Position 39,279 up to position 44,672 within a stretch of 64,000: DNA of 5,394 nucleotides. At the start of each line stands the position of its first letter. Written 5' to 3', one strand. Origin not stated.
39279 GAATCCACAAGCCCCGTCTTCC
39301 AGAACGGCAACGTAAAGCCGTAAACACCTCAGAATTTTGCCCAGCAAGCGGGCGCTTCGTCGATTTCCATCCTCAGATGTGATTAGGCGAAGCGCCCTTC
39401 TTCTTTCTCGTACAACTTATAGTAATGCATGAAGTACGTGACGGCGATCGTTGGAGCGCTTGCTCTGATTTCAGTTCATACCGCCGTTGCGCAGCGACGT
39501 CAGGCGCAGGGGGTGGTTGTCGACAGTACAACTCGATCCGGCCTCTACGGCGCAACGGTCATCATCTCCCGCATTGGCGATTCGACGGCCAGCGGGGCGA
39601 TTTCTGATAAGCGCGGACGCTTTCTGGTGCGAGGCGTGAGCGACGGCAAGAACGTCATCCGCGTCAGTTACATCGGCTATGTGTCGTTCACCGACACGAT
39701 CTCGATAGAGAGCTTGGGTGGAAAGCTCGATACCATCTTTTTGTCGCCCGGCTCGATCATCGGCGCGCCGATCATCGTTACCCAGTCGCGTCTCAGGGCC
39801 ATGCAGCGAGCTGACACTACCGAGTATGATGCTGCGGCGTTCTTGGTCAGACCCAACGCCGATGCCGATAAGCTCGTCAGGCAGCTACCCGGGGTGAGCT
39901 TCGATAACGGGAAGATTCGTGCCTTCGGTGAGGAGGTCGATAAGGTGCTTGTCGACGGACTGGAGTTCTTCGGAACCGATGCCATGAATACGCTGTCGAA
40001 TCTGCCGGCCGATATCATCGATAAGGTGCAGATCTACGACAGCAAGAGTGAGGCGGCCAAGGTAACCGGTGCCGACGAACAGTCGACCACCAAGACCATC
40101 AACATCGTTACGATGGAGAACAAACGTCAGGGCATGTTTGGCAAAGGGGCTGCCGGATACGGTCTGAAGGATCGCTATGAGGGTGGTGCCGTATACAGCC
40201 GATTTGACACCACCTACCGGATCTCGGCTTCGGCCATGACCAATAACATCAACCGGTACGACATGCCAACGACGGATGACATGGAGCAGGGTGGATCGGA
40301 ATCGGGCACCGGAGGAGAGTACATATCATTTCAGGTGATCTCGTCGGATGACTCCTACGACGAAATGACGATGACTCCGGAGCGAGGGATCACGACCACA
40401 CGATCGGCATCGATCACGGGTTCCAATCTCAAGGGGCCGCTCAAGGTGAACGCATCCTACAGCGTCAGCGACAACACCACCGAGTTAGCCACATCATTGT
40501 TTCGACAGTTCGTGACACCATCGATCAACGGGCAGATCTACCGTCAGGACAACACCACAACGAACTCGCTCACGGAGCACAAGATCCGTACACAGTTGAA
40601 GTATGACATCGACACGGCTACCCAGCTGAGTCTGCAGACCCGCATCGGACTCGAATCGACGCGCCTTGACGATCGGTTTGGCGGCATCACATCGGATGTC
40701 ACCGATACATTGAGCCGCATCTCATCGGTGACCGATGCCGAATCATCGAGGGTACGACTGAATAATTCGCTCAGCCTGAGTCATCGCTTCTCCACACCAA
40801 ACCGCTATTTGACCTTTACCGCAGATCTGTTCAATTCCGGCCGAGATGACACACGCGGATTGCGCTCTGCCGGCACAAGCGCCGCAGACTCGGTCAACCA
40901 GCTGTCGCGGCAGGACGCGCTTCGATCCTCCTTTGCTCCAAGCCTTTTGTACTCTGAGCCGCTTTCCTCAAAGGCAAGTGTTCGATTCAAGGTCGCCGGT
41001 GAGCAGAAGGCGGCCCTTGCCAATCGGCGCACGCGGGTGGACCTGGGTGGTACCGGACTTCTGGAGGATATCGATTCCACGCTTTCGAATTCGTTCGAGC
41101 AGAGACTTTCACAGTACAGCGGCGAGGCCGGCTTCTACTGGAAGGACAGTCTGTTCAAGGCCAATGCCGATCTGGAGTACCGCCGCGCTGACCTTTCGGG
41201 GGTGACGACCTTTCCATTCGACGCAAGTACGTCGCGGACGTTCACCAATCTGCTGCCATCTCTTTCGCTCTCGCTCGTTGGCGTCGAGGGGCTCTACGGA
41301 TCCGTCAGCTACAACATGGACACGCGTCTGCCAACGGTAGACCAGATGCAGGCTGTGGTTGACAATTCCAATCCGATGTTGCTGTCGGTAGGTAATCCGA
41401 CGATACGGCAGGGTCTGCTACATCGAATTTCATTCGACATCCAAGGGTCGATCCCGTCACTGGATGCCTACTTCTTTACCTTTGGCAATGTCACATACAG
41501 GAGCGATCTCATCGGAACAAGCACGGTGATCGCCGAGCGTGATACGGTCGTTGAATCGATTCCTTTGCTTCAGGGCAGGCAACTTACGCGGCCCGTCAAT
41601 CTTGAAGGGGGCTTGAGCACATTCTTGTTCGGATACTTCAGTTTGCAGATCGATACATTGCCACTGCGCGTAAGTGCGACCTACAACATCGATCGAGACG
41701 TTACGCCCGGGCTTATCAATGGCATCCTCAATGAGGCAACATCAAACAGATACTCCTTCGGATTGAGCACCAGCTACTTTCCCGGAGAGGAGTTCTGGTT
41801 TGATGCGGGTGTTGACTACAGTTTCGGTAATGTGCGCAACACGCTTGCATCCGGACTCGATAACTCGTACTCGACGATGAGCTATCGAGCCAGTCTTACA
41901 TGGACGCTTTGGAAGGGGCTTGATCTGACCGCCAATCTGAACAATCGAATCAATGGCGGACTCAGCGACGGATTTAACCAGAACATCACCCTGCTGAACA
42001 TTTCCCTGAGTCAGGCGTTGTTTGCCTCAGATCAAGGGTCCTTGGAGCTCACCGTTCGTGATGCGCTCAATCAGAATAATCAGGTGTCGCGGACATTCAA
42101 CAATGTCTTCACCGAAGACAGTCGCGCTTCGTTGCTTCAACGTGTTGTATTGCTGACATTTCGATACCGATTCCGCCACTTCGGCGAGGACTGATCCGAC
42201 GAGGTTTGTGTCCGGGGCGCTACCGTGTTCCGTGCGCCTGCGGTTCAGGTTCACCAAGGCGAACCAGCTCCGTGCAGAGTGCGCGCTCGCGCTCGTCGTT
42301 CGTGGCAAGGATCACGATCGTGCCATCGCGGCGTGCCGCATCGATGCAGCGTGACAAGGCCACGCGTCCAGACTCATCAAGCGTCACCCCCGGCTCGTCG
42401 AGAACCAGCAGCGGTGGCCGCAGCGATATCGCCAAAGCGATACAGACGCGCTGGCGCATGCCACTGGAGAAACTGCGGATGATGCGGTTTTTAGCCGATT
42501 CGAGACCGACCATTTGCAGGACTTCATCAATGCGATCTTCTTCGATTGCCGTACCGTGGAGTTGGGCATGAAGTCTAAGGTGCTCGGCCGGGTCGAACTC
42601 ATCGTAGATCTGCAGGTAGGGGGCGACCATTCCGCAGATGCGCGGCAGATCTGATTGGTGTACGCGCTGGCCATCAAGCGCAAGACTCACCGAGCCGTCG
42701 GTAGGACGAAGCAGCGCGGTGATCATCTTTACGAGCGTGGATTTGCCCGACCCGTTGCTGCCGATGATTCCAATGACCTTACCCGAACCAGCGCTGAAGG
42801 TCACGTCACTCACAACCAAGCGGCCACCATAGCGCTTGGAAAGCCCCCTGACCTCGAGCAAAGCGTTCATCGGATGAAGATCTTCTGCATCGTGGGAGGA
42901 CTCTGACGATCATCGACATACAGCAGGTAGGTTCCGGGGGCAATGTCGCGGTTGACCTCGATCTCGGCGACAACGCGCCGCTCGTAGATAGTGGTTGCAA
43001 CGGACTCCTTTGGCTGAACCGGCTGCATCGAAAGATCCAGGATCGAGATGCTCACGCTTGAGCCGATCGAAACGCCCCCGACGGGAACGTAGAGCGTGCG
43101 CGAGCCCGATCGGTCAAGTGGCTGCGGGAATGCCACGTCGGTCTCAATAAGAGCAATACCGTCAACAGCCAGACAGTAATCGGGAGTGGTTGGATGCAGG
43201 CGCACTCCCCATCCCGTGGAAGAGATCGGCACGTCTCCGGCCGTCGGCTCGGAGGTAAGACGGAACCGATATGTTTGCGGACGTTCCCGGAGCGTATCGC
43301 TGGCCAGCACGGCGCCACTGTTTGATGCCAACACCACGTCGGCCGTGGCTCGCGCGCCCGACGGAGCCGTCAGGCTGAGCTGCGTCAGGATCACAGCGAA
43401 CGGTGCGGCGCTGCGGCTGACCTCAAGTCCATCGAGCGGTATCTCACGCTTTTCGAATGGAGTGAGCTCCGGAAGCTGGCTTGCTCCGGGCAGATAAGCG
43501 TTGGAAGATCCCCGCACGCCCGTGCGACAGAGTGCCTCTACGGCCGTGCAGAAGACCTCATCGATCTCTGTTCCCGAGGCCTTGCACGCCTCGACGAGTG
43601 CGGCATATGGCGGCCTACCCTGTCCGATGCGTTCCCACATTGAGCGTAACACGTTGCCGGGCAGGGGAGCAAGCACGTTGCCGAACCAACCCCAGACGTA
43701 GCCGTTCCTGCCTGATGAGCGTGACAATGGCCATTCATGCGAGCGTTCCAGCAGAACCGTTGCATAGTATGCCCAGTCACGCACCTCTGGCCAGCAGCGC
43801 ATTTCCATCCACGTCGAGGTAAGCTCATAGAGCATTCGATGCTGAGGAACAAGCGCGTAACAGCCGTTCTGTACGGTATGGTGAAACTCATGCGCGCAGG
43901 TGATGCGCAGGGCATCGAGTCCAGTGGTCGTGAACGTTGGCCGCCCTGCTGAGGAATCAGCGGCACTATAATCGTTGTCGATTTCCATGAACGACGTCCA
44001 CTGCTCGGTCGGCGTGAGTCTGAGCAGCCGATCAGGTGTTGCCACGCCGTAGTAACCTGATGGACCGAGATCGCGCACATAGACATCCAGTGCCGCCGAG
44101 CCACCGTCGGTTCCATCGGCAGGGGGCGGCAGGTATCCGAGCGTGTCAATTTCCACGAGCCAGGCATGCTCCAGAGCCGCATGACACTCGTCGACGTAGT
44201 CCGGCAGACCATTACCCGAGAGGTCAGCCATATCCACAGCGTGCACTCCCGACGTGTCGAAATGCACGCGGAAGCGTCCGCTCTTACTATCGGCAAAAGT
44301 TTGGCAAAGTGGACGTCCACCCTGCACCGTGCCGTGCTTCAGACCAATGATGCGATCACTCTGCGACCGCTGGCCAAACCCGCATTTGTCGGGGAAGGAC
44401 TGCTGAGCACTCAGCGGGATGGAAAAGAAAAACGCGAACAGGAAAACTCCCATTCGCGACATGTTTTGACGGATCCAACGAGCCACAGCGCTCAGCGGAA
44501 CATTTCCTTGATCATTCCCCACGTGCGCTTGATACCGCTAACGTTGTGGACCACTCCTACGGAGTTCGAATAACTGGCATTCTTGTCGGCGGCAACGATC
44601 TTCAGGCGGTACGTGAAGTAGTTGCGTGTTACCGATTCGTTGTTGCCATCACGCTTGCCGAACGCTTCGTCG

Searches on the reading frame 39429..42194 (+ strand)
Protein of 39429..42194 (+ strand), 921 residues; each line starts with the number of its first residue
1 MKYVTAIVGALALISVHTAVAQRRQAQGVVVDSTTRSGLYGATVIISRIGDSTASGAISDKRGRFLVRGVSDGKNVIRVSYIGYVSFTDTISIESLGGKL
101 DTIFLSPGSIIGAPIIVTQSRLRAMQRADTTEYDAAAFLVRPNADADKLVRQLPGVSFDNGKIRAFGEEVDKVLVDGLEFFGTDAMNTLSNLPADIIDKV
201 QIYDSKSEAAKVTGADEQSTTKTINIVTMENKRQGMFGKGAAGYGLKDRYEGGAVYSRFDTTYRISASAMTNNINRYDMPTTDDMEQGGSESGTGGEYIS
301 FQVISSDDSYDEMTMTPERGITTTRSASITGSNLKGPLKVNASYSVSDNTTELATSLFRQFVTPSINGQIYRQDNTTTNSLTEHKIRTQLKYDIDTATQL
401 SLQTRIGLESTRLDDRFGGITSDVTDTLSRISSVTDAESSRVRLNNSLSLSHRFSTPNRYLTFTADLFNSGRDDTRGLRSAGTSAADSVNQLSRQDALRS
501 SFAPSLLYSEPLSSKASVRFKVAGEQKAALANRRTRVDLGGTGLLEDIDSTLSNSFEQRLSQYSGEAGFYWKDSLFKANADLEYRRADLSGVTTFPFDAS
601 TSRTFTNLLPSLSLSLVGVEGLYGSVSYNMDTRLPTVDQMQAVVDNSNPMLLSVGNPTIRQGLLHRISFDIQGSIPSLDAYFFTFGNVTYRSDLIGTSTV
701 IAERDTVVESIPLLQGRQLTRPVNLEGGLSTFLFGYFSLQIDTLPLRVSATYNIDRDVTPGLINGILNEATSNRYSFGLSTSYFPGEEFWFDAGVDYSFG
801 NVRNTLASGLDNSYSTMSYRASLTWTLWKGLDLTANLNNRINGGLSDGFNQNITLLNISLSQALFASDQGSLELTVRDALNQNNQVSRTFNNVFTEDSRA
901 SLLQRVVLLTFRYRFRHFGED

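Call 13: search_protein_families(library=pfam, proteins=[window:39429-42194:+], max_evalue=0.001)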
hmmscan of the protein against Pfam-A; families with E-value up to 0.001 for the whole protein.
window:39429-42194:+ (921 aa): 3 families
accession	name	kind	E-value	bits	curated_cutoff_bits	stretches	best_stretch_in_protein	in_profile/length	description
PF14905.12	OMP_b-brl_3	-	8e-20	71.7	27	1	452-913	1-408/408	Outer membrane protein beta-barrel family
PF13715.12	CarbopepD_reg_2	-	5.9e-10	39.5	32.2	1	27-95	2-66/88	CarboxypepD_reg-like domain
PF13620.12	CarboxypepD_reg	-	1.2e-09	38.9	32.3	1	27-93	3-69/82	Carboxypeptidase regulatory-like domain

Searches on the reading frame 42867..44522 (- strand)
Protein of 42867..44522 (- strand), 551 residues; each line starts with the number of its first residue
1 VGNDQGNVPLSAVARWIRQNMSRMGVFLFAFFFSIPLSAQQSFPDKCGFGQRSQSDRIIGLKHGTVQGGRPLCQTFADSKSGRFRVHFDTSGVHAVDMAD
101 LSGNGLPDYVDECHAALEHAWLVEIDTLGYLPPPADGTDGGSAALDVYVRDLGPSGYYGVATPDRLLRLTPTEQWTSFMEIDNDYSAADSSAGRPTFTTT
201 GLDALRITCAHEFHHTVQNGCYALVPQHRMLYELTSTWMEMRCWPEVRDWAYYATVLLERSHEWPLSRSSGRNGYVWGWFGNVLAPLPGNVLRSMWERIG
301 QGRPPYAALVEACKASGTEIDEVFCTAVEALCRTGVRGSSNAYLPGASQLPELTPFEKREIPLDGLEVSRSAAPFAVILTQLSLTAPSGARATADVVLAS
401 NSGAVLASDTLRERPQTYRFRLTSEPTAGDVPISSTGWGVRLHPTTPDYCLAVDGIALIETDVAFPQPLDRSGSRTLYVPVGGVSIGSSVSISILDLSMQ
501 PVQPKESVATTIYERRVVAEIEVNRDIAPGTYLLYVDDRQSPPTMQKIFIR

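Call 74: search_protein_families(library=ncbifam, proteins=[window:42867-44522:-], max_evalue=0.00001)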
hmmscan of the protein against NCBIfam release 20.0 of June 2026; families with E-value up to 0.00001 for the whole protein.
window:42867-44522:- (551 aa): 1 family
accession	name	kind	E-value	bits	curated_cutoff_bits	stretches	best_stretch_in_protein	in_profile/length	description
NF045524.1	MXAN_6640_HExxH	subfamily_domain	4.7e-46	157.8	140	1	86-341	1-252/290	MXAN_6640 family putative metalloprotease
